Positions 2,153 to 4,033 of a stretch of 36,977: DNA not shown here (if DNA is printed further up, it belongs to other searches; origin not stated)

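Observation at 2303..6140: Four-gene operon: Dam-like MTase, DpnA-like MTase, mini PD-(D/E)XK protein and an appended P-loop NTPase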

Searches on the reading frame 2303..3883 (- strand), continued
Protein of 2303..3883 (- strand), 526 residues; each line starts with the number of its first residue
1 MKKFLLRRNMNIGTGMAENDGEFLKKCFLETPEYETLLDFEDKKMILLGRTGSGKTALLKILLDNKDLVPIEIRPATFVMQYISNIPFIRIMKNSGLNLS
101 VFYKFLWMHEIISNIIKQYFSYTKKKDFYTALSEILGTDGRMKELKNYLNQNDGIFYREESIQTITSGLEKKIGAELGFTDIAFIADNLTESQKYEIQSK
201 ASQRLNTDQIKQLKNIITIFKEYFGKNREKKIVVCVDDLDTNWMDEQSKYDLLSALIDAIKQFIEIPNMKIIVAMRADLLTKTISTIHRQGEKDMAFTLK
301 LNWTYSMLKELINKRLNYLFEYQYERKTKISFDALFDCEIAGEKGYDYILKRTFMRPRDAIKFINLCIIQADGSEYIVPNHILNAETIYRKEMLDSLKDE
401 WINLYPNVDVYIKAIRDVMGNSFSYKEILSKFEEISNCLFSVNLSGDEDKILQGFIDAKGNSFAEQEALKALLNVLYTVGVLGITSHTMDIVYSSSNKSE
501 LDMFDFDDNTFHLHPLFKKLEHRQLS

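Call 44: fold_search(model_id=the predicted structure, library=pdb)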
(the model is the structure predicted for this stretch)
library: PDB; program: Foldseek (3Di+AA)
matches with E <= 10: 848; with E <= 0.001: 2
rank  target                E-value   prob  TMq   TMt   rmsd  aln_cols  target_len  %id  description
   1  9zll_D                1.6e-05  1.00  0.28  0.27  20.2       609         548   14  Complex of N-terminal BrxC walker B, BrxB, and N-termianl PglZ from the Acinetobacter BREX system (released 2026-04-08)
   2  9zdx_C                1.2e-04  1.00  0.29  0.28  20.7       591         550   14  Dimer of ATPase BrxC containing a Walker B mutation and bound to ATP from the Acinetobacter BREX system (released 2026-04-08)
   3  5txv_E                1.1e-03  1.00  0.23  0.31  21.0       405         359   11  HslU P21 cell with 4 hexamers (released 2017-03-01)
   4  2qen                  1.5e-03  1.00  0.34  0.47  10.4       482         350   10  The walker-type atpase paby2304 of pyrococcus abyssi (released 2008-07-01)
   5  7tjh_I                1.6e-03  1.00  0.24  0.32  17.4       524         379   10  S. cerevisiae ORC bound to 84 bp ARS1 DNA and Cdc6 (state 1) with flexible Orc6 N-terminal domain (released 2022-10-05)
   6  5txv_Q                2.0e-03  0.99  0.23  0.30  20.5       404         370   13  HslU P21 cell with 4 hexamers (released 2017-03-01)
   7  5txv_H                2.6e-03  0.99  0.25  0.32  20.2       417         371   12  HslU P21 cell with 4 hexamers (released 2017-03-01)
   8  8hr8_C                2.8e-03  0.99  0.29  0.20  14.3       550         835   10  Structure of heptameric RdrA ring (released 2023-02-01)
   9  1w5t_C                4.8e-03  1.00  0.27  0.34  14.9       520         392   11  Structure of the Aeropyrum Pernix ORC2 protein (ADPNP-ADP complexes) (released 2004-10-05)
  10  6pxl_B                4.8e-03  0.97  0.23  0.28  19.2       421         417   12  3.74 Angstroms resolution structure of HlsU with an axial-channel plug (released 2020-07-29)
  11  1w5t_A                6.1e-03  1.00  0.34  0.43   9.3       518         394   10  Structure of the Aeropyrum Pernix ORC2 protein (ADPNP-ADP complexes) (released 2004-10-05)
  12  5txv_I                6.6e-03  0.98  0.24  0.33  20.7       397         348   13  HslU P21 cell with 4 hexamers (released 2017-03-01)
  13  2ce7_B                7.3e-03  0.99  0.27  0.33  12.7       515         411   12  EDTA treated (released 2006-02-09)
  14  5txv_C                7.3e-03  0.96  0.23  0.30  20.9       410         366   12  HslU P21 cell with 4 hexamers (released 2017-03-01)
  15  5ji2_E                7.6e-03  0.96  0.22  0.29  19.9       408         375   12  HslU L199Q in HslUV complex (released 2016-11-30)
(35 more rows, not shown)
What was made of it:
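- Closest known: BREX BrxC and RADAR RdrA ATPases. Same: They are among the top structural neighbours of the g4 model, BrxC ranking first and RdrA eighth (call 44).
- It folds like the defence ATPases BrxC and RdrA and like ORC-type ATPases (call 44). Its fold resembles BrxC and RdrA (call 44).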

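Call 59: find_encoding_contigs(protein=P0124, flank=7000, max_places=3)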
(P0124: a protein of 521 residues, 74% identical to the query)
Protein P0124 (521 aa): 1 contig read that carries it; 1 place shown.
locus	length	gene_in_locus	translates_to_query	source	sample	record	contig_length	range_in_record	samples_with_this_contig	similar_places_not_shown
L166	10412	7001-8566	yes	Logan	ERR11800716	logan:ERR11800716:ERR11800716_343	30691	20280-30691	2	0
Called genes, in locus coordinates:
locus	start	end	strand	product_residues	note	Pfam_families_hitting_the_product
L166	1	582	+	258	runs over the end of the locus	PF00078:RVT_1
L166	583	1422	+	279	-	PF02739:5_3_exonuc_N, PF01367:5_3_exonuc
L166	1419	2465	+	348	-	PF13480:Acetyltransf_6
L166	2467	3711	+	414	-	PF00534:Glycos_transf_1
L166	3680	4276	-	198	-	PF02592:Vut_1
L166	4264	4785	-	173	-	PF00156:Pribosyltran (weak)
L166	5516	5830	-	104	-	PF02195:ParB_N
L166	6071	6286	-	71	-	-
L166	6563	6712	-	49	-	-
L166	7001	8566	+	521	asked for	-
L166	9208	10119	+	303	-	PF01972:SDH_protease (weak)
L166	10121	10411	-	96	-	?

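Call 60: find_encoding_contigs(protein=P0123, flank=7000, max_places=4)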
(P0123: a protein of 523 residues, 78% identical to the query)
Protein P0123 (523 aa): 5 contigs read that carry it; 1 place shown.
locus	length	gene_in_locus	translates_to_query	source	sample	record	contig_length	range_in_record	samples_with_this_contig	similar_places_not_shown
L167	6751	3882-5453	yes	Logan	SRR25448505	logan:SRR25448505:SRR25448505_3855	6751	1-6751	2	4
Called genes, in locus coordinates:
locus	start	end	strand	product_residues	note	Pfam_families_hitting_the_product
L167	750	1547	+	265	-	-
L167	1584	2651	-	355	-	PF09561:RE_HpaII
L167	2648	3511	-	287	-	PF00145:DNA_methylase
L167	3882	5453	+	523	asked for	PF07693:KAP_NTPase (weak)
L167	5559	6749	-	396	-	?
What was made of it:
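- g4 relatives at 74-78% identity sit beside ParB_N or an HpaII RM system instead (calls 59, 60). g4 relatives at 74-78% identity lack the cassette (calls 59, 60).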

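Call 61: find_encoding_contigs(protein=P0134, flank=7000, max_places=3)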
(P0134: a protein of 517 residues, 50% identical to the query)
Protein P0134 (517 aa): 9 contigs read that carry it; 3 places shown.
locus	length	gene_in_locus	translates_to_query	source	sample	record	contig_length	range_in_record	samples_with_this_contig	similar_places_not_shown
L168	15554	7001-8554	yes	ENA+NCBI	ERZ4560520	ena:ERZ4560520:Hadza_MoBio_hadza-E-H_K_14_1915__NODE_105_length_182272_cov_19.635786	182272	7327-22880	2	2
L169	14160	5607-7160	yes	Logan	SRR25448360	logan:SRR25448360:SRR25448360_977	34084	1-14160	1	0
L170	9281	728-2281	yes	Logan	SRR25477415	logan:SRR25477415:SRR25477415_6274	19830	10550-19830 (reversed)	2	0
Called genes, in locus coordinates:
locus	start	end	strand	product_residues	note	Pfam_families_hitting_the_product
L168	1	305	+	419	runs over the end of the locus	PF01551:Peptidase_M23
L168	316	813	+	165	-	PF04519:Bactofilin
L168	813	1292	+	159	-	PF01668:SmpB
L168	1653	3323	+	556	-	PF00884:Sulfatase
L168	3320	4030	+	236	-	PF00899:ThiF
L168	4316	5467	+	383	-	-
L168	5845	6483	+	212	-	-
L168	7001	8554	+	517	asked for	PF07693:KAP_NTPase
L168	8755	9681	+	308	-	-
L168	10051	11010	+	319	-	-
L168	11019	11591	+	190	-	-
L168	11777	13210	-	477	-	PF00239:Resolvase, PF07508:Recombinase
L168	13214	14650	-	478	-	PF00239:Resolvase, PF07508:Recombinase, PF13408:Zn_ribbon_recom (weak)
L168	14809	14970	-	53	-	-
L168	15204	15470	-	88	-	-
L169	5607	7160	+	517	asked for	PF07693:KAP_NTPase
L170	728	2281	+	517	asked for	PF07693:KAP_NTPase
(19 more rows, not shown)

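Call 63: search_protein_families(library=phrogs, proteins=[window:2303-3883:-], max_evalue=0.01)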
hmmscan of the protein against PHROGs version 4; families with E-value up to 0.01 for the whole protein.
window:2303-3883:- (526 aa): 1 family
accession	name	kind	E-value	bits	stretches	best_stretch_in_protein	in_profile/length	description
phrog_13260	-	unknown function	6.4e-29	102.2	1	10-489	7-455/497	-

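Call 66: search_protein_families(library=pfam, proteins=[L168:8755-9681:+], max_evalue=0.001)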
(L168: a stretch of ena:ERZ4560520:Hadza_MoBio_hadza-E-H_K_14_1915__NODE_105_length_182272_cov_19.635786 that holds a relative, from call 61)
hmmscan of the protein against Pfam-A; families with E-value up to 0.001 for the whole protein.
L168:8755-9681:+ (308 aa): 0 families

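Call 74: search_protein_families(library=pfam, alignment_id=A5, max_evalue=0.00001)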
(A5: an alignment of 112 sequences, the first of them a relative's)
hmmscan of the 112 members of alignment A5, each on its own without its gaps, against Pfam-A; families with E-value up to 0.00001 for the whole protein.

A. member 1, L084:5858-7009:- (384 aa): 1 family
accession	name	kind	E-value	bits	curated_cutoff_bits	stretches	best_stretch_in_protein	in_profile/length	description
PF00145.23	DNA_methylase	-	2e-49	169.2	22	1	8-382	2-322/324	C-5 cytosine-specific DNA methylase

B. families by the number of members that match (of 112 scanned): 91 families (the first 25 are shown)
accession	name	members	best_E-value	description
PF00589.27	Phage_integrase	3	4.2e-21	Phage integrase family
PF12637.14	TSCPD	3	8.2e-11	TSCPD domain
PF02867.20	Ribonuc_red_lgC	2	1.4e-124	Ribonucleotide reductase, barrel domain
PF03797.25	Autotransporter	2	9.5e-54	Autotransporter beta-domain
PF10137.14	CAP12-PCTIR_TIR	2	2.9e-38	CAP12/Pycsar effector protein, TIR domain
PF05069.18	Phage_tail_S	2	6.4e-36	Phage virion morphogenesis family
PF00005.33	ABC_tran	2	2.2e-26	ABC transporter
PF20974.2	tRNA-synt_1c_C2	2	9.5e-22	tRNA synthetases class I (E and Q), anti-codon binding domain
PF00271.37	Helicase_C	2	2.4e-19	Helicase conserved C-terminal domain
PF04055.27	Radical_SAM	2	1e-13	Radical SAM superfamily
PF13671.12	AAA_33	2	1.2e-12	AAA domain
PF00270.35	DEAD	2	1e-08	DEAD/DEAH box helicase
PF11898.13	DUF3418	1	9.8e-235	Domain of unknown function (DUF3418)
PF03606.21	DcuC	1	1.5e-139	C4-dicarboxylate anaerobic carrier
PF00120.29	Gln-synt_C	1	3.6e-137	Glutamine synthetase, catalytic domain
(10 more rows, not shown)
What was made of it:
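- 112 immediate neighbours from the 81 loci scanned hit 91 Pfam families, with a maximum of 3 for integrase (call 74). Many neighbours of distant relatives are housekeeping genes (call 74).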

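Call 81: search_dna_similar(query=window:2303-3883:-, collection=phages, mode=protein, max_rows=12)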
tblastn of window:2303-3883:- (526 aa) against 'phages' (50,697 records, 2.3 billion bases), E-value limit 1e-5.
No match.

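Call 83: search_dna_similar(query=window:2303-3883:-, collection=plasmids, mode=protein, max_rows=15)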
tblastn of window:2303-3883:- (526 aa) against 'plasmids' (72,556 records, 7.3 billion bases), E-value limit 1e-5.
Records with a match: 147; places in all: 148; records where one place covers at least 80% of the query: 127.
Best place of each record, by identity: <60% 147.
By first word of the organism name: Klebsiella 59; Escherichia 22; Enterobacter 12; Raoultella 11; Citrobacter 10; Bacillus 7; Cupriavidus 4; Serratia 4; Providencia 4; Burkholderia 2; and 11 more.
By predicted mobility (MOB-suite, as given by PLSDB): conjugative 91; non-mobilizable 36; mobilizable 20.
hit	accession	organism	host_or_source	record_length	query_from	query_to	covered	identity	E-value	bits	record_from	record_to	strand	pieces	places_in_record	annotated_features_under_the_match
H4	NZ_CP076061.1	Cupriavidus sp. EM10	Pure-cultured cell,sewage water sludge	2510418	3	517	96%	30.3%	2e-61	283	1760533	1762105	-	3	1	none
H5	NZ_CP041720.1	Acidiphilium multivorum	Cell culture,activated sludge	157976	5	524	99%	28.7%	9e-60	221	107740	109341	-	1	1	ATP-binding protein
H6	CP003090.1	Burkholderia sp. YI23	-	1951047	4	522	99%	28.6%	4e-59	219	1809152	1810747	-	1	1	ATPase involved in DNA repair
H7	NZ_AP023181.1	Paraburkholderia sp. PGU19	Physopelta gutta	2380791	4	522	99%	28.6%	8e-50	225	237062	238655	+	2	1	none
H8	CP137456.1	Klebsiella pneumoniae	Homo sapiens,whole organism,urine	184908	5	483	91%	29.8%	5e-55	207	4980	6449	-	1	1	DNA repair protein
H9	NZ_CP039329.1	Citrobacter portucalensis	Single colony culture,Treated sewage ...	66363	5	483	91%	29.6%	2e-54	205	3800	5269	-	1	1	hypothetical protein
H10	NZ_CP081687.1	Escherichia coli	-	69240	5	483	91%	29.6%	2e-54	205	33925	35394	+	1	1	hypothetical protein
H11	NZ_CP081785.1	Escherichia coli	-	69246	5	483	91%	29.6%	2e-54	205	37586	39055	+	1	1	hypothetical protein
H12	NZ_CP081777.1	Escherichia coli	-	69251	5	483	91%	29.6%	2e-54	205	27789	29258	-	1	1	hypothetical protein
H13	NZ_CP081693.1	Escherichia coli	-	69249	5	483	91%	29.6%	2e-54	205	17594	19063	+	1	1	hypothetical protein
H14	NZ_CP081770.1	Escherichia coli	-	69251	5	483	91%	29.6%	2e-54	205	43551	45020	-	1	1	hypothetical protein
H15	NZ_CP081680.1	Escherichia coli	-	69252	5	483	91%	29.6%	2e-54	205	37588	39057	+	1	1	hypothetical protein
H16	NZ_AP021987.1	Raoultella ornithinolytica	-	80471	5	483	91%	29.6%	2e-54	205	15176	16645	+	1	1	hypothetical protein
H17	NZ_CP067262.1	Klebsiella variicola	cell culture,imported food: soy sprout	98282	5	483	91%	29.6%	2e-54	205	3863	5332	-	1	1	hypothetical protein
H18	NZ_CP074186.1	Raoultella planticola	lake water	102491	5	483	91%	29.6%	2e-54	205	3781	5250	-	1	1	hypothetical protein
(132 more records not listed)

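Call 84: get_annotated_region(hit=H10, flank=6000)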
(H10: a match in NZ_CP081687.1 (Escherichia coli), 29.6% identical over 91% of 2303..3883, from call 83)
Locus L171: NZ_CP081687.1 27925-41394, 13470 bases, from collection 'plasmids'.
description: Escherichia coli strain 0H23 plasmid unnamed3, complete sequence
organism: Escherichia coli (NCBI taxid 562)
taxonomy: Bacteria; Pseudomonadota; Gammaproteobacteria; Enterobacterales; Enterobacteriaceae; Escherichia; Escherichia coli
host: -; source: -; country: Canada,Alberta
typing (MOB-suite, as given by PLSDB): non-mobilizable; replicon IncFIA,IncFIB
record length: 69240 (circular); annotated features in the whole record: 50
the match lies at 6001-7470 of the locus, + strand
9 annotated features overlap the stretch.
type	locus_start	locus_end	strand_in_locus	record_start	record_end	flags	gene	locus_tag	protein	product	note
CDS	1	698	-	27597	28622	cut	-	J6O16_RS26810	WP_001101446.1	IS110 family transposase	-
CDS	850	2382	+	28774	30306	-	-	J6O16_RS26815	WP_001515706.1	IS3-like element ISKpn38 family transposase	GO:0006313 - DNA transposition [Evidence IEA]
CDS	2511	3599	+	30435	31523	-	-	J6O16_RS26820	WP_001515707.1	IS481-like element ISKpn28 family transposase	GO:0006313 - DNA transposition [Evidence IEA]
CDS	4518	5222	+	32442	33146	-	-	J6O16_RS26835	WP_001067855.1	IS6-like element IS26 family transposase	GO:0006313 - DNA transposition [Evidence IEA]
CDS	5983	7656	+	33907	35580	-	-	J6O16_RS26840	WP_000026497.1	hypothetical protein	-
CDS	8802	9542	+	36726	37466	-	-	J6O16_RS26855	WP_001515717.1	tyrosine-type recombinase/integrase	GO:0015074 - DNA integration [Evidence IEA]; GO:0006310 - DNA recombination [Evidence IEA]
CDS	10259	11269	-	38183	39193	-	-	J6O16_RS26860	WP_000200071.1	RepB family plasmid replication initiator protein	GO:0006270 - DNA replication initiation [Evidence IEA]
CDS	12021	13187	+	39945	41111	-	sopA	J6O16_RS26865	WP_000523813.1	plasmid-partitioning protein SopA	-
CDS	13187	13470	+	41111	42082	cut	-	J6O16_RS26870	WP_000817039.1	ParB/RepB/Spo0J family plasmid partition protein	-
